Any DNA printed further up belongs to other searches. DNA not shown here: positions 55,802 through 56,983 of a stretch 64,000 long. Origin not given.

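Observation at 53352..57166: AurF-type enzyme flanked by ACP and ferredoxin but with no amine-supplying gene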

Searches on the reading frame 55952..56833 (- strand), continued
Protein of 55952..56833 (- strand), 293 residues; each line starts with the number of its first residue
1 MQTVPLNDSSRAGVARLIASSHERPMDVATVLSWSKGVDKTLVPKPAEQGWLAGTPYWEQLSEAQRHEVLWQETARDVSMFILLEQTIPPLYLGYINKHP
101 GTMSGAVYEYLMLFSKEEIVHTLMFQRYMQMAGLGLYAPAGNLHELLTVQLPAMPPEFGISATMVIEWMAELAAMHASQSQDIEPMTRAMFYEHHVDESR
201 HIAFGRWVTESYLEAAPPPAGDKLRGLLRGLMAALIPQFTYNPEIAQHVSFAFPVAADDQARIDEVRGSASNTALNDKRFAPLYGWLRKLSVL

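Call 70: search_protein_families(library=ncbifam, proteins=[L062:13954-14709:+, L062:15951-16991:+, L062:16992-17474:+, L062:17475-18203:+, L062:18208-19611:+, L062:19620-20189:+, L062:2097-2840:-, L062:246-1139:-, L062:3648-3971:-], max_evalue=1e-8)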
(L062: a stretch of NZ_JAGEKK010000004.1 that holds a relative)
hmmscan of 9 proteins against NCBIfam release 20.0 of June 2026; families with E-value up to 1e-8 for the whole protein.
L062:13954-14709:+ (251 aa): 222 families (the best 25 are shown)
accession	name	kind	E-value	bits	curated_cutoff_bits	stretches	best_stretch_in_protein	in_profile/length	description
TIGR01830.1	3oxo_ACP_reduc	equivalog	4.3e-80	268.9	297.75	1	11-249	2-238/239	3-oxoacyl-[acyl-carrier-protein] reductase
NF004200.0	PRK05653.1-5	equivalog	6.8e-73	245.2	273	1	8-249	3-241/242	3-oxoacyl-ACP reductase FabG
NF009466.0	PRK12826.1-2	subfamily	2e-72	243.6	222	1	8-249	4-244/248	3-oxoacyl-ACP reductase FabG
TIGR01829.1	AcAcCoA_reduct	subfamily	2e-70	237.2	302.1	1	11-250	4-241/242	acetoacetyl-CoA reductase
NF004197.0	PRK05653.1-1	equivalog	5.2e-70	235.9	332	1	1-250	1-247/249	3-oxoacyl-ACP reductase FabG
NF053542.1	FlxB_rubin_SDR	equivalog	6.4e-70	235.6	340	1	9-249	2-239/239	flexirubin biosynthesis SDR family reductase FlxB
NF004198.0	PRK05653.1-3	equivalog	1.1e-69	234.6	296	1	5-250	5-247/248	3-oxoacyl-ACP reductase FabG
NF009464.0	PRK12824.1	subfamily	8.8e-68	228.6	269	1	8-249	3-242/245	3-oxoacyl-ACP reductase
NF004199.0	PRK05653.1-4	equivalog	5.8e-64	216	301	1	3-250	1-246/247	3-oxoacyl-ACP reductase FabG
TIGR01831.1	fabG_rel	equivalog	2e-63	213.9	338.85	1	11-249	2-238/239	3-ketoacyl-ACP reductase FabG2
NF009546.0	PRK12935.1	equivalog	6.5e-63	212.6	418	1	4-250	3-246/247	acetoacetyl-CoA reductase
NF005559.1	PRK07231.1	subfamily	7.7e-63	212.3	215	1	5-250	2-248/249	glucose 1-dehydrogenase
NF047420.2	EF_P_mod_YmfI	equivalog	5.9e-62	209.5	238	1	10-249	2-235/236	elongation factor P 5-aminopentanone reductase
NF042966.1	AcAcCoAred_PhaB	equivalog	2.2e-61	207.5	436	1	3-247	4-236/240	acetoacetyl-CoA reductase PhaB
NF009547.0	PRK12936.1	subfamily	1.5e-60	204.8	436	1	3-250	2-243/245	3-ketoacyl-(acyl-carrier-protein) reductase NodG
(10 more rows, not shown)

L062:15951-16991:+ (346 aa): 5 families
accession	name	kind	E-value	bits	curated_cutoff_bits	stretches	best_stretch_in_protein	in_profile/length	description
TIGR03150.1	fabF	equivalog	1.1e-16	60.6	493.75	1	38-181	47-189/407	beta-ketoacyl-ACP synthase II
NF005589.0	PRK07314.1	subfamily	8.3e-15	54.5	387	1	34-181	46-192/413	beta-ketoacyl-ACP synthase II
NF004970.0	PRK06333.1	subfamily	1.3e-14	53.9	525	1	44-181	64-201/424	beta-ketoacyl-ACP synthase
NF006434.0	PRK08722.1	equivalog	4.2e-10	39.1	759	1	36-173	48-184/414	beta-ketoacyl-ACP synthase II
NF006274.0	PRK08439.1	equivalog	6.1e-10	38.4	621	1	39-167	49-176/406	beta-ketoacyl-ACP synthase II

L062:16992-17474:+ (160 aa): 4 families
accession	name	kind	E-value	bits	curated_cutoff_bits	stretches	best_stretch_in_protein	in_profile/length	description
TIGR01750.1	fabZ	equivalog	1.5e-33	115.6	155.15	1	8-151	4-140/141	3-hydroxyacyl-ACP dehydratase FabZ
NF000582.1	PRK00006.1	equivalog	2e-33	115.2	113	1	8-151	3-136/137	3-hydroxyacyl-ACP dehydratase FabZ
NF009667.0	PRK13188.1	equivalog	5.3e-29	101.2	465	1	2-155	318-462/464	bifunctional UDP-3-O-[3-hydroxymyristoyl] N-acetylglucosamine deacetylase/3-hydroxyacyl-ACP dehydratase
NF058663.1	cispen_cyc_AmcE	equivalog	6.3e-18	65.3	140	1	9-152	8-142/153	cispentacin biosynthesis cyclizing decarboxylase AmcE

L062:17475-18203:+ (242 aa): 0 families

L062:18208-19611:+ (467 aa): 26 families (the best 25 are shown)
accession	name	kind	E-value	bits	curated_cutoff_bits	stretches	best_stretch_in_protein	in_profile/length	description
TIGR00564.1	trpE_most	equivalog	1.2e-98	331.1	517.7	1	24-460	9-451/455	anthranilate synthase component I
TIGR01820.1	TrpE-arch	equivalog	1.7e-88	297.9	512.05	1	24-463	4-448/449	anthranilate synthase component I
NF010086.0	PRK13571.1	equivalog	1.8e-78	264.3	693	1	48-463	63-497/510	anthranilate synthase component I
NF010079.0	PRK13564.1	equivalog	6.4e-73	246.3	471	1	68-464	103-512/521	anthranilate synthase component 1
NF010087.0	PRK13572.1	equivalog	2.9e-70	237.1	580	1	24-463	14-431/435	anthranilate synthase component I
NF006563.0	PRK09070.1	equivalog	1.4e-66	225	514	1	69-464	60-445/447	aminodeoxychorismate synthase component I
TIGR00565.1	trpE_proteo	equivalog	1.5e-64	218.7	494.65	1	181-464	201-494/498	anthranilate synthase component I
TIGR01824.1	PabB-clade2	equivalog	3.2e-64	217.4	408.55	1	199-457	90-353/355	aminodeoxychorismate synthase, component I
NF010089.0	PRK13574.1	equivalog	8.9e-64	216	527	1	77-457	50-412/421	anthranilate synthase component I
TIGR00553.1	pabB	equivalog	2.6e-58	197.7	328.4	1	174-457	44-327/329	aminodeoxychorismate synthase component I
NF010082.0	PRK13567.1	equivalog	1.1e-54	185.9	576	1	57-459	45-463/468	anthranilate synthase component I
NF004610.0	PRK05940.1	equivalog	1.5e-54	185.5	568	1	170-465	155-461/467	anthranilate synthase component I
NF010081.0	PRK13566.1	equivalog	6.2e-53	180.1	645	1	106-465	154-509/729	anthranilate synthase component I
NF005009.0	PRK06404.1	equivalog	1.1e-51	176.2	422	1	196-457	95-348/351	anthranilate synthase component I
TIGR00543.1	isochor_syn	subfamily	1.6e-51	175.6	224.75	1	183-462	64-348/349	isochorismate synthase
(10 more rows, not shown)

L062:19620-20189:+ (189 aa): 19 families
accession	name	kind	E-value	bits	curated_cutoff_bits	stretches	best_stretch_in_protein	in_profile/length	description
NF011201.0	PRK14607.1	equivalog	6.7e-61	206.5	670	1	3-189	1-188/534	bifunctional anthranilate synthase component II/anthranilate phosphoribosyltransferase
NF005849.0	PRK07765.1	equivalog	9.3e-54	182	308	1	3-188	2-190/219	aminodeoxychorismate/anthranilate synthase component II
NF005367.0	PRK06895.1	equivalog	2.4e-50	171.1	265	1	2-188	2-187/190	anthranilate synthase component II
TIGR00566.1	trpG_papA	subfamily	3.1e-48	164.1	121.05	1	4-188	2-191/192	glutamine amidotransferase of anthranilate synthase or aminodeoxychorismate synthase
NF005946.0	PRK08007.1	equivalog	3.2e-48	163.7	332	1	4-188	2-186/187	aminodeoxychorismate synthase component 2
NF005799.0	PRK07649.1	equivalog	8e-47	159.3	327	1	4-188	2-186/195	aminodeoxychorismate/anthranilate synthase component II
NF005271.0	PRK06774.1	equivalog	4.1e-45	153.5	340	1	4-189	2-191/191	aminodeoxychorismate synthase component II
NF006462.0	PRK08857.1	equivalog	6.6e-43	146.6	345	1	4-188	2-191/193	aminodeoxychorismate/anthranilate synthase component II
NF010081.0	PRK13566.1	equivalog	7.2e-41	140.2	645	1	2-187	529-717/729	anthranilate synthase component I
NF041322.1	Anth_synII_Halo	equivalog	9.1e-37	126.6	320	1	6-188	1-188/190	anthranilate synthase component II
NF007073.0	PRK09522.1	equivalog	4.3e-35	121.6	738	1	1-187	1-187/531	bifunctional anthranilate synthase glutamate amidotransferase component TrpG/anthranilate phosphoribosyltransferase TrpD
TIGR01823.1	PabB-fungal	equivalog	4.6e-34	117.8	442.55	1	2-188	6-202/742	aminodeoxychorismate synthase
TIGR01815.1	TrpE-clade3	equivalog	5.6e-34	117.2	739.15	1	2-180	517-695/717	anthranilate synthase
NF004169.0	PRK05637.1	equivalog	2.1e-28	99.4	332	1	2-185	3-201/210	anthranilate synthase component II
NF001975.0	PRK00758.1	equivalog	5.3e-26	91.4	198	1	2-188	2-180/185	GMP synthase subunit A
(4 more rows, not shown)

L062:2097-2840:- (247 aa): 0 families

L062:246-1139:- (297 aa): 8 families
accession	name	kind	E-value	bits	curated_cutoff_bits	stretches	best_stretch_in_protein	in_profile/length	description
TIGR02297.1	HpaA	equivalog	5.9e-23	81.5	274.65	1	72-292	63-286/287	4-hydroxyphenylacetate catabolism regulatory protein HpaA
NF007860.0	PRK10572.1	equivalog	2.5e-14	52.8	208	1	190-293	181-284/292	arabinose operon transcriptional regulator AraC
NF049932.1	TranspRegBtr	equivalog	2.7e-11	42.7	900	1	191-292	163-264/531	bacillibactin transport transcriptional regulator Btr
TIGR04094.1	adjacent_YSIRK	equivalog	4.7e-11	42.3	200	1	192-291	285-383/383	YSIRK-targeted surface antigen transcriptional regulator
NF047788.1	TransRegPocR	equivalog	6.1e-09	35.6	500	1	188-293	185-290/296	transcriptional regulator PocR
NF052534.1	RzbtTranRegRhrA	equivalog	6.1e-09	35.6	500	1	191-293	206-310/312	rhizobactin biosynthesis transcriptional regulator RhrA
NF049968.1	QhpR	equivalog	7.8e-09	35.1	250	1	190-291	183-284/284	AraC-like transcriptional regulator QhpR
NF007633.0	PRK10296.1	equivalog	9.2e-09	35.2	264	0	220-294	201-275/280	transcriptional regulator ChbR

L062:3648-3971:- (107 aa): 0 families

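Call 75: find_encoding_contigs(protein=P0120, flank=10000, max_places=1)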
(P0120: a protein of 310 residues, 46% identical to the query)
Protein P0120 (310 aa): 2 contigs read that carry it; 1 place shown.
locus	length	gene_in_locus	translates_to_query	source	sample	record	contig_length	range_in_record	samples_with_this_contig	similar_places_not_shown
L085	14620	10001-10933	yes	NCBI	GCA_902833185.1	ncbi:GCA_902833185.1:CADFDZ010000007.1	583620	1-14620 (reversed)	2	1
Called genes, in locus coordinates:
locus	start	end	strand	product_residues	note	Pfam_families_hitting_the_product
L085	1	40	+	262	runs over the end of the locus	PF10086:YhfC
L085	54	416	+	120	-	PF11226:DUF3022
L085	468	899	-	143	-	PF14083:PGDYG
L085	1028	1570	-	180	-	PF07813:LTXXQ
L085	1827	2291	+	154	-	PF13404:HTH_AsnC-type, PF13412:HTH_24, PF08279:HTH_11 (weak), PF01037:AsnC_trans_reg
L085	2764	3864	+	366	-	PF01118:Semialdhyde_dh (weak), PF01370:Epimerase (faint), PF02254:TrkA_N, PF02558:ApbA (weak), PF03435:Sacchrp_dh_NADP, PF03807:F420_oxidored (weak), PF13460:NAD_binding_10, PF16653:Sacchrp_dh_C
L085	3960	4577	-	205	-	PF13671:AAA_33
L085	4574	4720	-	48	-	PF08173:YbgT_YccB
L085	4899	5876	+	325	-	PF01544:CorA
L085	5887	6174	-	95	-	PF03795:YCII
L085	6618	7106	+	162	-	PF04073:tRNA_edit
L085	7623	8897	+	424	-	PF00109:ketoacyl-synt, PF00108:Thiolase_N (faint), PF02801:Ketoacyl-synt_C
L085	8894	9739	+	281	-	PF01575:MaoC_dehydratas (weak)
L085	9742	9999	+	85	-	PF23297:ACP_SdgA_C (weak), PF00550:PP-binding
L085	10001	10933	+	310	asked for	PF11583:AurF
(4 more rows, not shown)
